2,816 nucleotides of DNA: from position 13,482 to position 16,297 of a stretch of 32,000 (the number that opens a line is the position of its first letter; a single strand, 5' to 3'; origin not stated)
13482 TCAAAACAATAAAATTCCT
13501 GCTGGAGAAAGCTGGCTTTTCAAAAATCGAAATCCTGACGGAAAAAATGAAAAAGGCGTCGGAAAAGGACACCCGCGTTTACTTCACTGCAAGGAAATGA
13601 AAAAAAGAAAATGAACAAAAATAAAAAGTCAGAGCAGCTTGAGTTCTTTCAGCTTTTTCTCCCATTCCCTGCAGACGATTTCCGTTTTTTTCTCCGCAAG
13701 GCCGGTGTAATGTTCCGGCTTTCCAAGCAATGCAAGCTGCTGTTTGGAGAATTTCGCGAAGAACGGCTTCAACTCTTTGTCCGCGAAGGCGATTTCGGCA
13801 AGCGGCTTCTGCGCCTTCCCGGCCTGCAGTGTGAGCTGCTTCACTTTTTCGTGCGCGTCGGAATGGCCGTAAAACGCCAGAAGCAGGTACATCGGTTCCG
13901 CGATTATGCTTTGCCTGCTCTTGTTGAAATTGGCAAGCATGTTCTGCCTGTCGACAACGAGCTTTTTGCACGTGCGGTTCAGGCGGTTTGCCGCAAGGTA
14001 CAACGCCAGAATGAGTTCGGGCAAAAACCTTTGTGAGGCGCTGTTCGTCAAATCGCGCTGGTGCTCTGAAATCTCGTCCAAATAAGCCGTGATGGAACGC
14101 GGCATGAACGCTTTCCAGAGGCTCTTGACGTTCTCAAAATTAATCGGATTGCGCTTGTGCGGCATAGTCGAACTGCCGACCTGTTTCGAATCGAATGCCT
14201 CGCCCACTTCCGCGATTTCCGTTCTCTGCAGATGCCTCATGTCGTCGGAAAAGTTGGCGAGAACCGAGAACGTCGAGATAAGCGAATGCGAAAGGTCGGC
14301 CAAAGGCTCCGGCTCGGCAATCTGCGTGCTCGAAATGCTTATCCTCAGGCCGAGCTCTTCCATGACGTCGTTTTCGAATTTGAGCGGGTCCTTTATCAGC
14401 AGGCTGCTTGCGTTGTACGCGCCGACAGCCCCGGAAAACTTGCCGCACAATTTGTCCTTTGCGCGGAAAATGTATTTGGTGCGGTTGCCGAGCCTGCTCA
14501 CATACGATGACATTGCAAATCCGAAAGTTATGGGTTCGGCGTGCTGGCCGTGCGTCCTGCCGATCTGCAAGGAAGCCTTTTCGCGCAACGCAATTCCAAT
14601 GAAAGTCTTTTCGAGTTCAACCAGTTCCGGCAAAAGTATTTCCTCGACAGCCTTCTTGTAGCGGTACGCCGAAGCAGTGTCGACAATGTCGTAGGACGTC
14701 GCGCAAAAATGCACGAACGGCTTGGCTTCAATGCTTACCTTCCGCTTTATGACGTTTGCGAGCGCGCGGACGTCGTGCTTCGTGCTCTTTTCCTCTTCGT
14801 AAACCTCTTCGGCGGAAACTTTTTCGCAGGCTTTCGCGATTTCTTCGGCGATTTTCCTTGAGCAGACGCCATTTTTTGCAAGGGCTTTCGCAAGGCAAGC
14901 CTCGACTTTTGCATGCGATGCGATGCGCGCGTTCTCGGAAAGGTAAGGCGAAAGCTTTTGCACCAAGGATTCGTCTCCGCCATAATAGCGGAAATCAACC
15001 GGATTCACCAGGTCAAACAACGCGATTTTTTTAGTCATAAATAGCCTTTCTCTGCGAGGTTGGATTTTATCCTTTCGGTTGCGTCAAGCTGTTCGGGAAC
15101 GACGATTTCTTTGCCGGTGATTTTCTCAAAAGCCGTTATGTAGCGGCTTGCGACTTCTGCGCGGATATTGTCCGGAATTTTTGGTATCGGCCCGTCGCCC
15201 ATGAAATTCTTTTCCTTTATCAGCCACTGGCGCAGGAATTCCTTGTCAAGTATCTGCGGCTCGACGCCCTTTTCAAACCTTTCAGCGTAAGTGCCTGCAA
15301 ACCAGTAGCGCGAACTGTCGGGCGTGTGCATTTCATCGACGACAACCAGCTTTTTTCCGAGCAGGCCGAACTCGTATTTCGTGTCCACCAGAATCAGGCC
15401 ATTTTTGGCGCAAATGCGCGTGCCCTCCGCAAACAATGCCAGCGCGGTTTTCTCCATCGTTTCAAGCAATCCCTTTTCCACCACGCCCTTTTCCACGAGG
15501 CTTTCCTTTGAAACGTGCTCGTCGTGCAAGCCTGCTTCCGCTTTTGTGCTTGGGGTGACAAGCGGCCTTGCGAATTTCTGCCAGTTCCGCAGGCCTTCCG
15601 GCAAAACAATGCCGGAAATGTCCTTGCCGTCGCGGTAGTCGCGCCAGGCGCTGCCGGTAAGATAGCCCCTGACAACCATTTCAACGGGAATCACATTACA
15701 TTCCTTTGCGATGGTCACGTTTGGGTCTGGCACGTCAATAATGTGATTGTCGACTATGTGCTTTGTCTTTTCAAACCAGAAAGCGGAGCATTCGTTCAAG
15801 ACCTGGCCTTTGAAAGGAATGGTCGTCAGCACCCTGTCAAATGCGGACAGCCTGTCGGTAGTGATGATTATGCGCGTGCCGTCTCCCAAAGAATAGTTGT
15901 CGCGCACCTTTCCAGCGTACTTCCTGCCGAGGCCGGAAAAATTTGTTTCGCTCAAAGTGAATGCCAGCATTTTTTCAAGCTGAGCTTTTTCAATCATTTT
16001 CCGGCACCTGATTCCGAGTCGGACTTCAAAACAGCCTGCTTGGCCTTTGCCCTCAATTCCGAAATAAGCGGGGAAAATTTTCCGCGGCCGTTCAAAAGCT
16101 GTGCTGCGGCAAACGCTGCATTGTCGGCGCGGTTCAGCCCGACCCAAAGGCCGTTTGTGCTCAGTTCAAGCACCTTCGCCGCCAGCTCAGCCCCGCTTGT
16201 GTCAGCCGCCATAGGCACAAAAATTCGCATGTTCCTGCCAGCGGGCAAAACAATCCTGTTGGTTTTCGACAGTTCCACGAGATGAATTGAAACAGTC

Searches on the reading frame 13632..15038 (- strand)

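Call 73: search_protein_families(library=pfam, proteins=[window:13632-15038:-], max_evalue=0.00001)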
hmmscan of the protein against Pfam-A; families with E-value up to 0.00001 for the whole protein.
window:13632-15038:- (469 aa): 2 families
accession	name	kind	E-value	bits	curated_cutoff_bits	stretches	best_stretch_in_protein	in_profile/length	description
PF00206.25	Lyase_1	-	2.2e-45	155.8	27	1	24-305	9-304/312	Lyase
PF08328.16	ASL_C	-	6.6e-15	55.6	35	1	324-416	1-92/115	Adenylosuccinate lyase C-terminal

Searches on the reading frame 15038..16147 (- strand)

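Call 73: search_protein_families(library=pfam, proteins=[window:15038-16147:-], max_evalue=0.00001)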
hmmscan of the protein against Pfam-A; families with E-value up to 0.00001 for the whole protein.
window:15038-16147:- (370 aa): 1 family
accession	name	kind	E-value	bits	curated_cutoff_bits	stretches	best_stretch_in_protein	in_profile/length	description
PF01259.24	SAICAR_synt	-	4.7e-66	223.3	20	1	77-313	3-223/233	SAICAR synthetase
